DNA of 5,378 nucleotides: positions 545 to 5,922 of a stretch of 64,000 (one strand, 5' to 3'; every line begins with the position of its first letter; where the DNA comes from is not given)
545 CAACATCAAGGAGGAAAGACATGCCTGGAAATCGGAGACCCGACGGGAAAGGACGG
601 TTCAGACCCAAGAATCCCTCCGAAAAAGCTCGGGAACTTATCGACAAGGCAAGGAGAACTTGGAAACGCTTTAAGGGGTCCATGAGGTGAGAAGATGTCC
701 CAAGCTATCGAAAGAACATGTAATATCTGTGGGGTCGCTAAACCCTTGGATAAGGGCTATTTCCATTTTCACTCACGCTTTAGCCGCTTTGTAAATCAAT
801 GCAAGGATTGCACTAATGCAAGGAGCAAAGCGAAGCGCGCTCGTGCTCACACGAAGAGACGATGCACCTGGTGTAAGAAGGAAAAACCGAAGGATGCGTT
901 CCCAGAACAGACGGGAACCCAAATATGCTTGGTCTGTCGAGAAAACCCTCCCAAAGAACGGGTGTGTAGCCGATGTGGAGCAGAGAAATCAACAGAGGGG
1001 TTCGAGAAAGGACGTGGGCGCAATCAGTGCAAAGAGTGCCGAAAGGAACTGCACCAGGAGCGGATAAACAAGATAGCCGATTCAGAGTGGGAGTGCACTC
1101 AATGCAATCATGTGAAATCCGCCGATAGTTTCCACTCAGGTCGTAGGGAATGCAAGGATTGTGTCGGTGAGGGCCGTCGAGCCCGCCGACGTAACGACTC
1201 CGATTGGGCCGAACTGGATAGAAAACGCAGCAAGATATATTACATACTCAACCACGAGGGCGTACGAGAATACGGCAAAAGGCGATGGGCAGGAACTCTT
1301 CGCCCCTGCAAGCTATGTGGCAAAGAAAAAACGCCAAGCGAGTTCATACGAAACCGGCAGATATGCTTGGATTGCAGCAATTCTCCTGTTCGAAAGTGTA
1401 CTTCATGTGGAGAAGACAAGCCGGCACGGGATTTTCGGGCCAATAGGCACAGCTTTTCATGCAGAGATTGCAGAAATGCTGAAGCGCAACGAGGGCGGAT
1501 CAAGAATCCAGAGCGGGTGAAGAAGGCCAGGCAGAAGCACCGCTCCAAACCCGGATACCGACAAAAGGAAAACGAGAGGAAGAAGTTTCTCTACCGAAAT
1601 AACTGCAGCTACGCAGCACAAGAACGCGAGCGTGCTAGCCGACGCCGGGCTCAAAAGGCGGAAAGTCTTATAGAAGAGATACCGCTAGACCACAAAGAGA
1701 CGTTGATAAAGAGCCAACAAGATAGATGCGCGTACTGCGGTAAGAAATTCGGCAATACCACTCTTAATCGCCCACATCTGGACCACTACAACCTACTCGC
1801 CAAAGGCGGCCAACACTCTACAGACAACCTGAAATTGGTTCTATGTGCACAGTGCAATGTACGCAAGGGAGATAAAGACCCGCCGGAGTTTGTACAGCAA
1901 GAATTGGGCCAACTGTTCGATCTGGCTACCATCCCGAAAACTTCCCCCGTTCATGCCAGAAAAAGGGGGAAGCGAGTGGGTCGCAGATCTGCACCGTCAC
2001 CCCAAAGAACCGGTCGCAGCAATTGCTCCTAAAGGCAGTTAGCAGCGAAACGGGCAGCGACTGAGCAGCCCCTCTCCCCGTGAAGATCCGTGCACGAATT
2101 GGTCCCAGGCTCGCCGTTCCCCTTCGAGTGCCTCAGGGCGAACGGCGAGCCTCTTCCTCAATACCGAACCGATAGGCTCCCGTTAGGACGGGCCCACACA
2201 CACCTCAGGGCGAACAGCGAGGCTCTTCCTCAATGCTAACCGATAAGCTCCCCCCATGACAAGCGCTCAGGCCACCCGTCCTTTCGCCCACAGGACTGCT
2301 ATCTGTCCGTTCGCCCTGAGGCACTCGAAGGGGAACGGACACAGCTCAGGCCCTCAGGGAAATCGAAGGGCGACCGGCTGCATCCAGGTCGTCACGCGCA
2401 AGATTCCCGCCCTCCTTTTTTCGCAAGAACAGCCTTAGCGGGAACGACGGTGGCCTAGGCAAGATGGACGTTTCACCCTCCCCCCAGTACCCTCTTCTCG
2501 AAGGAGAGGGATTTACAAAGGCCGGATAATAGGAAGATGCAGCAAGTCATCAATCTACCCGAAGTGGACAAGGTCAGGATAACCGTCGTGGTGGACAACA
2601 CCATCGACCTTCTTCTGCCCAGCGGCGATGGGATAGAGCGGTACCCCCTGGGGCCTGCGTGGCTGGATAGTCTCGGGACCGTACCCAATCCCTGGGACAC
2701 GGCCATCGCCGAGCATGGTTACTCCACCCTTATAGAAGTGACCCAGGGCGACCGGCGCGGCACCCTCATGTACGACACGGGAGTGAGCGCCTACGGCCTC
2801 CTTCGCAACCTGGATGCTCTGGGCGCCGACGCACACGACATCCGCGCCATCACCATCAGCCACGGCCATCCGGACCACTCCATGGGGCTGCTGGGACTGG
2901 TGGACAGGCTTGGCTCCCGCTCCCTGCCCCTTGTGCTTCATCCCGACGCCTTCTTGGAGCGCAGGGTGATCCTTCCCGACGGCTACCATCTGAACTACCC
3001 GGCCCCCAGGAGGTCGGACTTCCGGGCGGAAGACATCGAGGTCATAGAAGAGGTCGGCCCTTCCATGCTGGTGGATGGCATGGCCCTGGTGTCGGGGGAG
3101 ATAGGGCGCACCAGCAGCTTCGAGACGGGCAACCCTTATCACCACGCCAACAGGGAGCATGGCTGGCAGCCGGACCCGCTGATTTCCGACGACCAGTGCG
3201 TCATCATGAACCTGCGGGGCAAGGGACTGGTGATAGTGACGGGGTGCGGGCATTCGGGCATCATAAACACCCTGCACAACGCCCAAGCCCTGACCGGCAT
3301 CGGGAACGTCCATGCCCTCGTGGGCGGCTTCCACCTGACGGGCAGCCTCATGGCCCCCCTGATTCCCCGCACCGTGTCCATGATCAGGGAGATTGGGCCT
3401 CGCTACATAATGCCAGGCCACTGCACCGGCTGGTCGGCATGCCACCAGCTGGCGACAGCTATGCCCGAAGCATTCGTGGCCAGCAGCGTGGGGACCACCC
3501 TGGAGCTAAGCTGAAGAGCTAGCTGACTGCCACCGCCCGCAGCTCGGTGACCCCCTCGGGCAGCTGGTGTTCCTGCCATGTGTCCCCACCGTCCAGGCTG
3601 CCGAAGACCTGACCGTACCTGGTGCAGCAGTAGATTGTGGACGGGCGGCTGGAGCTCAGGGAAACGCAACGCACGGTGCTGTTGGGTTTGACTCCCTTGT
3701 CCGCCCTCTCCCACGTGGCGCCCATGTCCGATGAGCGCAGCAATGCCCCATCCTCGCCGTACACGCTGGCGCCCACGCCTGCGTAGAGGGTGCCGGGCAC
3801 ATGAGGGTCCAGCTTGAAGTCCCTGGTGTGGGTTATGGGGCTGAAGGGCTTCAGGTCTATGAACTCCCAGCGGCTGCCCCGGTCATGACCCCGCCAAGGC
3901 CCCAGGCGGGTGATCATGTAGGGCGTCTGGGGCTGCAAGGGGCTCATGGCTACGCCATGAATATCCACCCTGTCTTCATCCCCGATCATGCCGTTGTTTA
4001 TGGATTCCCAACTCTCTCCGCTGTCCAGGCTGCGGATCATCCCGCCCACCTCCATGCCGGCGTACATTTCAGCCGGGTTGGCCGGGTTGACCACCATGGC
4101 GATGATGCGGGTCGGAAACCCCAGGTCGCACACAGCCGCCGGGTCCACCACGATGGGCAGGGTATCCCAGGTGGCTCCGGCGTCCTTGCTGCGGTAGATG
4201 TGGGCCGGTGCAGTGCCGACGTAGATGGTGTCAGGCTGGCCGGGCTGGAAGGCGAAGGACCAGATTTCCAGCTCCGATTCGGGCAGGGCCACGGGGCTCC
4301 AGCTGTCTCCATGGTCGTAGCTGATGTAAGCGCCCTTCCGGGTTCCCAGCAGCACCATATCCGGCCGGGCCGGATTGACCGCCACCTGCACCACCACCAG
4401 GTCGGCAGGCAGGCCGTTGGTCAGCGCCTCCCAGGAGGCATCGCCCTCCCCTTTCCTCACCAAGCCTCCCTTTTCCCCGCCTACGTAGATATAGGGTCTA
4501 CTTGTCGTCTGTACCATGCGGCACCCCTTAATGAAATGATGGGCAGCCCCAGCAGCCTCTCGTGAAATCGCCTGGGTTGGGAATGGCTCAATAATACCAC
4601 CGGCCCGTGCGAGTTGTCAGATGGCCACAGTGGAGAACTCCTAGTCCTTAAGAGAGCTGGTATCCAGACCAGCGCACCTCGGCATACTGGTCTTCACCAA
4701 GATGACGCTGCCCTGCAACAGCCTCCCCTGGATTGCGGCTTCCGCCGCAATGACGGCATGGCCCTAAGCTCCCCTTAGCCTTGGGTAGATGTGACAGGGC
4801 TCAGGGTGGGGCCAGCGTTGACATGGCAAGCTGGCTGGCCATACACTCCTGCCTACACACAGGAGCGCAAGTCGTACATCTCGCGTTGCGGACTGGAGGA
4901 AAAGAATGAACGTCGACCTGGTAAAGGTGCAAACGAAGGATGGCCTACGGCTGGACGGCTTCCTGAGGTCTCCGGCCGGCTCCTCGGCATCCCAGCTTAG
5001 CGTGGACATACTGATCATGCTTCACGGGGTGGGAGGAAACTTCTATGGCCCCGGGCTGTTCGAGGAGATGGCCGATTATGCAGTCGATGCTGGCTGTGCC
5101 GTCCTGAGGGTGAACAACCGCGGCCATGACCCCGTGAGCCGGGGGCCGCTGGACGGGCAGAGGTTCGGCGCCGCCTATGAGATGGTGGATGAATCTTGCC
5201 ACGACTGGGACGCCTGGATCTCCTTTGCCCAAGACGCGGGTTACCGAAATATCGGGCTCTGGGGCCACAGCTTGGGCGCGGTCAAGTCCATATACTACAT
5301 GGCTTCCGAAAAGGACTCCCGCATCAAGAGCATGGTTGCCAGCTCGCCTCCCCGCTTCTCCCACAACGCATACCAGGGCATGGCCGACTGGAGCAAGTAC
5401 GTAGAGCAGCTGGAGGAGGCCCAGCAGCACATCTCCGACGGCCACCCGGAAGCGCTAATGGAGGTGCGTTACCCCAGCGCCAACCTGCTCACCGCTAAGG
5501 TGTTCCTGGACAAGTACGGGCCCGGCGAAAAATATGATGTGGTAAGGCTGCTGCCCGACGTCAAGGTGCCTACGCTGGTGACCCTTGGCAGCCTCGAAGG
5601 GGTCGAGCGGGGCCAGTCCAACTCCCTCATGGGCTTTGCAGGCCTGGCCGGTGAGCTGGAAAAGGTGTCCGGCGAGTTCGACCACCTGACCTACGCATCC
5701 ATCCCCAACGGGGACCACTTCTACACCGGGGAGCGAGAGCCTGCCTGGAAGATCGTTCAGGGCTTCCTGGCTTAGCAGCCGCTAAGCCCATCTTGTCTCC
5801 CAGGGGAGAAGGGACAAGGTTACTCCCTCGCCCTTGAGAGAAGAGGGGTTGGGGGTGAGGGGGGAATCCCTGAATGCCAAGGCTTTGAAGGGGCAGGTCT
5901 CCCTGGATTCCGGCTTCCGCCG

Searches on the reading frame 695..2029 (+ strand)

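Call 44: search_protein_families(library=pfam, proteins=[window:695-2029:+], max_evalue=0.00001)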
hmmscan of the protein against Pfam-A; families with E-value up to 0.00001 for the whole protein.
window:695-2029:+ (445 aa): 2 families
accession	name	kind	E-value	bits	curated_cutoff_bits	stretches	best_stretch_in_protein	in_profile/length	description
PF14279.12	HNH_5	-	2e-09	37.7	27.5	1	345-402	1-54/56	HNH endonuclease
PF01844.29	HNH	-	3.2e-07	30.8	21.4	1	345-394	1-47/47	HNH endonuclease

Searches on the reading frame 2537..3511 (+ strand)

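Call 44: search_protein_families(library=pfam, proteins=[window:2537-3511:+], max_evalue=0.00001)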
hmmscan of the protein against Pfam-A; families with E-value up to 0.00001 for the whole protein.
window:2537-3511:+ (325 aa): 1 family
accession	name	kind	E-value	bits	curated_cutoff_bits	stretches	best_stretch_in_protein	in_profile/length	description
PF00753.33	Lactamase_B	-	7.4e-10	39.5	22.7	1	60-172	5-117/196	Metallo-beta-lactamase superfamily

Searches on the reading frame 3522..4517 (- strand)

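Call 44: search_protein_families(library=pfam, proteins=[window:3522-4517:-], max_evalue=0.00001)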
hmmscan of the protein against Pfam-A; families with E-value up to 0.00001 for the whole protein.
window:3522-4517:- (332 aa): 3 families
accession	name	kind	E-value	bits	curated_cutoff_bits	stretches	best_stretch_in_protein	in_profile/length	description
PF15902.12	Sortilin-Vps10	-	6.4e-20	71.8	33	1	63-131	3-72/446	Sortilin, neurotensin receptor 3,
PF14870.12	PSII_BNR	-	4.3e-10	39.8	27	0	27-179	7-146/303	Photosynthesis system II assembly factor YCF48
PF02012.26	BNR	-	1.9e-08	33.5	27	0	64-75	1-12/12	BNR/Asp-box repeat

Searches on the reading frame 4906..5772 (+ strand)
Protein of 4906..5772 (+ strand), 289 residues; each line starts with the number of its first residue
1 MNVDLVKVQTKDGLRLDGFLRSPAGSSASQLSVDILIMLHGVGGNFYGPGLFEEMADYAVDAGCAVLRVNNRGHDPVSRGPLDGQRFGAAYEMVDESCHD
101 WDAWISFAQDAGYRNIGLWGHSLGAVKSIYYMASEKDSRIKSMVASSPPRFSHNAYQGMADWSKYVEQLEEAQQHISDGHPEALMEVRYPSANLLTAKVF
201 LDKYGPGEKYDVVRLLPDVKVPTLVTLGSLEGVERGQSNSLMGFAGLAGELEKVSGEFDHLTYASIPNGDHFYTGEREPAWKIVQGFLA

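Call 44: search_protein_families(library=pfam, proteins=[window:4906-5772:+], max_evalue=0.00001)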
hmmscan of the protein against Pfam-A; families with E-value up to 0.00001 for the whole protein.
window:4906-5772:+ (289 aa): 3 families
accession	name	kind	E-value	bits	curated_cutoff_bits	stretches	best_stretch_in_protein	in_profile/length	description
PF00561.26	Abhydrolase_1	-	4.9e-11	43.2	25.8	1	35-165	2-123/245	alpha/beta hydrolase fold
PF12146.15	Hydrolase_4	-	1.8e-08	34.5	27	1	35-168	6-128/239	Serine aminopeptidase, S33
PF12697.13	Abhydrolase_6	-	5.1e-07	31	26.3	1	36-175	1-117/217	Alpha/beta hydrolase family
